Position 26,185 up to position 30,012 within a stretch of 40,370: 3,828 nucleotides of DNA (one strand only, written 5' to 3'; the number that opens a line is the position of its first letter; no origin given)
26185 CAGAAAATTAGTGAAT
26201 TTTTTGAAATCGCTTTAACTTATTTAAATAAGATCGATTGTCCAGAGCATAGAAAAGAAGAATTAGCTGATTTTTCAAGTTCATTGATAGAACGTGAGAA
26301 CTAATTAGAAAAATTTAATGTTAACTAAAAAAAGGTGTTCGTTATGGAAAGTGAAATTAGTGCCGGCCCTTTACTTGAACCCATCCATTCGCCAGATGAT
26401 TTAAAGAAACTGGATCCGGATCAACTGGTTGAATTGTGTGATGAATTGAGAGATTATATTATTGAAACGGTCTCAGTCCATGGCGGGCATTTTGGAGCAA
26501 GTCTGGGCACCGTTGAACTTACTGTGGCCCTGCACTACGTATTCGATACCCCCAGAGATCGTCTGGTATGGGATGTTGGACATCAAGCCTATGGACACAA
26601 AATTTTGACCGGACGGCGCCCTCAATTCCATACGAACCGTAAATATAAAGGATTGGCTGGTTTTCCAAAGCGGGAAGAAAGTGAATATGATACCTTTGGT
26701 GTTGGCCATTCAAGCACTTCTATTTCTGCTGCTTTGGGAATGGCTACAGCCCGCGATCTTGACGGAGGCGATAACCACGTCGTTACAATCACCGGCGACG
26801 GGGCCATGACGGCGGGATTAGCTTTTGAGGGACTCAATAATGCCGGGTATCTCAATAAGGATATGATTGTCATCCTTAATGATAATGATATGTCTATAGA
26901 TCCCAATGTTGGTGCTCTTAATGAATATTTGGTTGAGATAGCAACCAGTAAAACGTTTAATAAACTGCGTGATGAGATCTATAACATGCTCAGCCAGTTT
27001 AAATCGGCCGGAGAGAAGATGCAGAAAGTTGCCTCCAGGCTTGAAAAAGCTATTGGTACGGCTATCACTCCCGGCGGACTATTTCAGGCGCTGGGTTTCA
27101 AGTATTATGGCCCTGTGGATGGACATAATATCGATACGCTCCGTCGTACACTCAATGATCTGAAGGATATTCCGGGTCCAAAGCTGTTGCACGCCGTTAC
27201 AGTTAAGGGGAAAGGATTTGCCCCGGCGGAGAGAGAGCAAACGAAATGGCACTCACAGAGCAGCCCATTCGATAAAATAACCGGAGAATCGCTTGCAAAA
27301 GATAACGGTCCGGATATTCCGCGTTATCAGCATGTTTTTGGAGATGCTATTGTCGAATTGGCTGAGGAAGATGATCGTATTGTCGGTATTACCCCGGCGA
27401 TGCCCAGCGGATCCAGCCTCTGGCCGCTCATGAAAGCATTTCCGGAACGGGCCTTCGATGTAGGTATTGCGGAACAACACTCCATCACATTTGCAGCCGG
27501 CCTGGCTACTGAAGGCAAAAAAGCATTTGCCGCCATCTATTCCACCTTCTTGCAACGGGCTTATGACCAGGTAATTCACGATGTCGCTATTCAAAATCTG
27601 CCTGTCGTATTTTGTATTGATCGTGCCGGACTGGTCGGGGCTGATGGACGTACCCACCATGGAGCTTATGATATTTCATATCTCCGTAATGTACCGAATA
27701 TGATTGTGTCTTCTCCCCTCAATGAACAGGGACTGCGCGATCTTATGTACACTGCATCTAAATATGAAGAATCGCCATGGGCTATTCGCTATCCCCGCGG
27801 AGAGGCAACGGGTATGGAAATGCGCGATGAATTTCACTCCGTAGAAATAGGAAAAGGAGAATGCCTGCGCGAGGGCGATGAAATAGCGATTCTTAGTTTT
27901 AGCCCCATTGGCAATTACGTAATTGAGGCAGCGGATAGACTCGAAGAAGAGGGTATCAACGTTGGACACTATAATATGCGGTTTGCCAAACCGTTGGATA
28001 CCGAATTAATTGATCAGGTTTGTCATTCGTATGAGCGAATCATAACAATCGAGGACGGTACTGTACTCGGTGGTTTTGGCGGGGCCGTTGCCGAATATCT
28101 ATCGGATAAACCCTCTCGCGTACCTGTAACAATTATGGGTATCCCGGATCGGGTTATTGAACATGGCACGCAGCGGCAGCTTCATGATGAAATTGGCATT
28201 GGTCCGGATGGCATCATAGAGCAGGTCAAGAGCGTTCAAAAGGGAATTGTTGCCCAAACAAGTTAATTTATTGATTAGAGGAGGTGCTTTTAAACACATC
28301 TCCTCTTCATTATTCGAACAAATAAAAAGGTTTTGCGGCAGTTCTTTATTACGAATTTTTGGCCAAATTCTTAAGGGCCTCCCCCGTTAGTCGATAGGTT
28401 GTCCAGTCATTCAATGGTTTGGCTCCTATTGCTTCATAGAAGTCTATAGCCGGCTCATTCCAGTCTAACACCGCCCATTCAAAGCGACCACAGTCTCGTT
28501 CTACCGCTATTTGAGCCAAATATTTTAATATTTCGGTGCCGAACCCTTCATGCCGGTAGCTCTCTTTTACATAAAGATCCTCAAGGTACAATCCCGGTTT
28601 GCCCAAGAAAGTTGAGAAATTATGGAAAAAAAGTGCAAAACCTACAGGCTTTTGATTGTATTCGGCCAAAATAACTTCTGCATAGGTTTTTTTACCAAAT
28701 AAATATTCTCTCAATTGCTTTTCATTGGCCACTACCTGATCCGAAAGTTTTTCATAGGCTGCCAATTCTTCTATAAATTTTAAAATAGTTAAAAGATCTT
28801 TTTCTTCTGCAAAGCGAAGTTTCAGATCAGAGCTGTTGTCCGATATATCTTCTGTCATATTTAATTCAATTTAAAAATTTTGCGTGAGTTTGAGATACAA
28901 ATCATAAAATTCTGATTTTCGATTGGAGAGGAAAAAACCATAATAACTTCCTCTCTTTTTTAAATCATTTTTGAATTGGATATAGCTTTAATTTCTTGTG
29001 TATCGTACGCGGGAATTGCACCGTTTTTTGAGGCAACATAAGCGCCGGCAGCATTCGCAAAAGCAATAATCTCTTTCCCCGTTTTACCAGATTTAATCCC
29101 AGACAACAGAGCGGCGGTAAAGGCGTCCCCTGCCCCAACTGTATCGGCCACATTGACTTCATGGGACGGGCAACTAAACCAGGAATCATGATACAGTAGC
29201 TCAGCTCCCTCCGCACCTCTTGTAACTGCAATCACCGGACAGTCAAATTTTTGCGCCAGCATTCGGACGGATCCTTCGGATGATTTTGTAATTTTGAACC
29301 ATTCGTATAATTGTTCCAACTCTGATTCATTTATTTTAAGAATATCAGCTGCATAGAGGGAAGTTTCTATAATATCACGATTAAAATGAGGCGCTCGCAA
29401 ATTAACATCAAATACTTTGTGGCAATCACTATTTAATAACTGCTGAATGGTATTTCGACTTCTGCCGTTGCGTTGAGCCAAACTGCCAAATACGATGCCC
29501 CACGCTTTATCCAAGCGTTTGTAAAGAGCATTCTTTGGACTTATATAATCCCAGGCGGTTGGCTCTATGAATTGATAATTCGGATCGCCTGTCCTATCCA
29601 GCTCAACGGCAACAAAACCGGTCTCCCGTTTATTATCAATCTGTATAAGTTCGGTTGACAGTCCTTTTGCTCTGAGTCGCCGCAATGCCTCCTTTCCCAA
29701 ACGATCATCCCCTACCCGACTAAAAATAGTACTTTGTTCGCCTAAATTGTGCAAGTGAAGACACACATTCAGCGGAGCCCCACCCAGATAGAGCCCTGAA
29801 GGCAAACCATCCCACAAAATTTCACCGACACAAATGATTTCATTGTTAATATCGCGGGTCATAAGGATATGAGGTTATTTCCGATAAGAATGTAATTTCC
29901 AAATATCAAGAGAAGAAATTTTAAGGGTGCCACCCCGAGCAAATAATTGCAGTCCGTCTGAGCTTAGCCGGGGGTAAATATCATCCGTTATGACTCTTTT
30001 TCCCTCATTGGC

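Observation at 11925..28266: Self-contained isoprenoid-to-functionalised-hopanoid supercluster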

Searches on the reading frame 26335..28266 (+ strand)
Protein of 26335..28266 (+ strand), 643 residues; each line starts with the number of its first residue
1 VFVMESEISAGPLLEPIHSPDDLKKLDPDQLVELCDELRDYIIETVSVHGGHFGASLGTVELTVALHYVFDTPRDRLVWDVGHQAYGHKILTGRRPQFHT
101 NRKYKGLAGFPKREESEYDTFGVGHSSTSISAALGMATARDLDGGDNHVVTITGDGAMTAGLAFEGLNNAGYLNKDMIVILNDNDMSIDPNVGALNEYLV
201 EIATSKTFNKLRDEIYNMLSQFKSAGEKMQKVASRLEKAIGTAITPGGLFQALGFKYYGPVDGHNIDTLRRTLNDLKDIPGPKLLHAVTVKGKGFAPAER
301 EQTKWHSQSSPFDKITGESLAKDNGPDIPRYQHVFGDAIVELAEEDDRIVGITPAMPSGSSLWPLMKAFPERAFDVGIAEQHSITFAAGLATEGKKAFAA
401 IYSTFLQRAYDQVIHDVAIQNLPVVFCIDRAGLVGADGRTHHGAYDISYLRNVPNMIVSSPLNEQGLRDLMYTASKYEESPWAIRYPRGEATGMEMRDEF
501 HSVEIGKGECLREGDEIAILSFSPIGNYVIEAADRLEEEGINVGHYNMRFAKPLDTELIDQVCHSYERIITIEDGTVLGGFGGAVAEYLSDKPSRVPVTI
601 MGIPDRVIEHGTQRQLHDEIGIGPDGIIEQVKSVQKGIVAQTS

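Call 5: search_protein_families(library=ncbifam, proteins=[window:26335-28266:+], max_evalue=0.00001)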
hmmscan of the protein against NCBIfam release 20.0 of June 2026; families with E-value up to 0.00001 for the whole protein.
window:26335-28266:+ (643 aa): 10 families
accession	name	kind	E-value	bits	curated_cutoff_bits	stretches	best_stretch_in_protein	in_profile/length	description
TIGR00204.1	dxs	equivalog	1.7e-243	809.7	465.95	1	17-632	4-612/616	1-deoxy-D-xylulose-5-phosphate synthase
NF003933.0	PRK05444.2-2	equivalog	2e-178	594.7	395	1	12-634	6-604/606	1-deoxy-D-xylulose-5-phosphate synthase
NF008968.0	PRK12315.1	subfamily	1.4e-155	518.9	510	2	13-206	3-196/582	1-deoxy-D-xylulose-5-phosphate synthase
NF004559.0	PRK05899.2-5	equivalog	8.3e-52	176.2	488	2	333-634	322-623/627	transketolase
NF004556.0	PRK05899.2-2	equivalog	1.2e-35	123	575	1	333-634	326-637/639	transketolase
NF006667.0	PRK09212.1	subfamily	4.7e-21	75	321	1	370-591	50-278/327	pyruvate dehydrogenase complex E1 component subunit beta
NF008854.0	PRK11892.1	equivalog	3.9e-13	48.9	454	1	372-589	190-415/464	pyruvate dehydrogenase complex E1 component subunit beta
TIGR00232.1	tktlase_bact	equivalog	7.5e-12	44.4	682.25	0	372-543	397-569/654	transketolase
NF004558.0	PRK05899.2-4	equivalog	1e-10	40.7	788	1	372-576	392-600/651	transketolase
TIGR03181.1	PDH_E1_alph_x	equivalog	4.6e-08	32.3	411.35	1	128-188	126-186/341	pyruvate dehydrogenase (acetyl-transferring) E1 component subunit alpha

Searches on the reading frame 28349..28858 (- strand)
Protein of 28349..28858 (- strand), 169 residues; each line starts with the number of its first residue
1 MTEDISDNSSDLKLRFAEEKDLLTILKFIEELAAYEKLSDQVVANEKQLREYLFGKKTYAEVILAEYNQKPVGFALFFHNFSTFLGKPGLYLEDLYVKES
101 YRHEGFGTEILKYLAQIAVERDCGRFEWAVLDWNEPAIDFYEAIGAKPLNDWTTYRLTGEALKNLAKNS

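Call 5: search_protein_families(library=ncbifam, proteins=[window:28349-28858:-], max_evalue=0.00001)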
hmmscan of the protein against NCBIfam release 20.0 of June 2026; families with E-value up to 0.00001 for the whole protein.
window:28349-28858:- (169 aa): 5 families
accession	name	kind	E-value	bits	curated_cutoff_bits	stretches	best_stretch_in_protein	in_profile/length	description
NF041716.1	HxA_phane_GNAT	equivalog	4.4e-14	52.6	250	1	14-156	4-150/152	cyclophane-containing RiPP N-acetyltransferase HaaN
NF053587.1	SpmdActasePaiA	equivalog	1.2e-06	28.5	250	1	81-145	82-146/172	spermidine/spermine N(1)-acetyltransferase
NF043067.1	AAC_6p_group_E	equivalog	3.1e-06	27.1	140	1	45-146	25-127/140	aminoglycoside 6'-N-acetyltransferase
NF040503.1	resist_ArsN1a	equivalog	3.2e-06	27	170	1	40-146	28-133/159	arsinothricin resistance N-acetyltransferase ArsN1 family A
TIGR01575.1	rimI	equivalog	5.8e-06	26.5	86.4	1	45-148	19-114/132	ribosomal protein S18-alanine N-acetyltransferase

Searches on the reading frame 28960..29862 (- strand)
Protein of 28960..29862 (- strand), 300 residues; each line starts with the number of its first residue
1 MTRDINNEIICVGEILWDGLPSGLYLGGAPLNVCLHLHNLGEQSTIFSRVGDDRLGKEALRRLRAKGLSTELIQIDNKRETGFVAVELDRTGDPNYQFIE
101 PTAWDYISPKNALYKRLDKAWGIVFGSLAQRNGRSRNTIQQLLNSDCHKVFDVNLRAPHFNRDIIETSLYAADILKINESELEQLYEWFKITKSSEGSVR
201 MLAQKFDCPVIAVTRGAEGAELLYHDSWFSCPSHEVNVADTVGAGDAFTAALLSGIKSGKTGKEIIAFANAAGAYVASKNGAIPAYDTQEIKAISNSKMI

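Call 5: search_protein_families(library=ncbifam, proteins=[window:28960-29862:-], max_evalue=0.00001)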
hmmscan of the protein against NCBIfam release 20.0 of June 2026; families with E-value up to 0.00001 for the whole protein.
window:28960-29862:- (300 aa): 20 families
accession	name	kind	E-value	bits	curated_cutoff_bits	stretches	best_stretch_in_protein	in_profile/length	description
NF006957.1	PRK09434.1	equivalog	1e-34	120.4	450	1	27-288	27-298/302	fructokinase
TIGR04382.1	myo_inos_iolC_N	equivalog_domain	3e-27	95.7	300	1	25-290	32-303/309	5-dehydro-2-deoxygluconokinase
TIGR02152.1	D_ribokin_bact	equivalog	3.1e-25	89.1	299.65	1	26-289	34-293/298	ribokinase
NF053626.1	RibKinHalex1628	equivalog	4.2e-22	79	330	1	27-294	38-290/293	ATP-dependent ribose-1-phosphate kinase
TIGR02198.1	rfaE_dom_I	equivalog_domain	1.4e-20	73.7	345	1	171-291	190-310/315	D-glycero-beta-D-manno-heptose-7-phosphate kinase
NF040938.1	KDG_KDGal_kin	equivalog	1.7e-20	73.4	400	2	135-279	142-286/305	bifunctional 2-dehydro-3-deoxygluconokinase/2-dehydro-3-deoxygalactonokinase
NF041332.1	KDG_KDGal_kin_Halo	equivalog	1.3e-19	70.9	440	1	26-297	32-312/320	bifunctional 2-dehydro-3-deoxygluconokinase/2-dehydro-3-deoxygalactonokinase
NF049991.1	TagKinase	equivalog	6.3e-18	64.6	420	1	23-284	37-303/321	tagatose kinase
TIGR03168.1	1-PFK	subfamily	7.8e-18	64.4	216.4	1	27-283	35-289/305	hexose kinase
NF047869.1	myo_kin_aldol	exception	1.5e-17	63.2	600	2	229-289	264-324/586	bifunctional 5-dehydro-2-deoxygluconokinase/5-dehydro-2-deoxyphosphogluconate aldolase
TIGR03828.1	pfkB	equivalog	1.8e-17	63.3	292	1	27-284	35-290/305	1-phosphofructokinase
NF008353.0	PRK11142.1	equivalog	1.8e-16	60.5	341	1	28-288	40-295/307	ribokinase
NF041633.1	trifunc_aldol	exception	3.5e-16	58.7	700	1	220-296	495-571/580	KHG/KDPG aldolase/sugar kinase fusion protein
NF007321.0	PRK09813.1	equivalog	6.5e-14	52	247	1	25-281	22-259/261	fructoselysine 6-kinase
NF041320.1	pfkB_Halo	equivalog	2.4e-13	50.2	400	1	191-282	193-282/302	1-phosphofructokinase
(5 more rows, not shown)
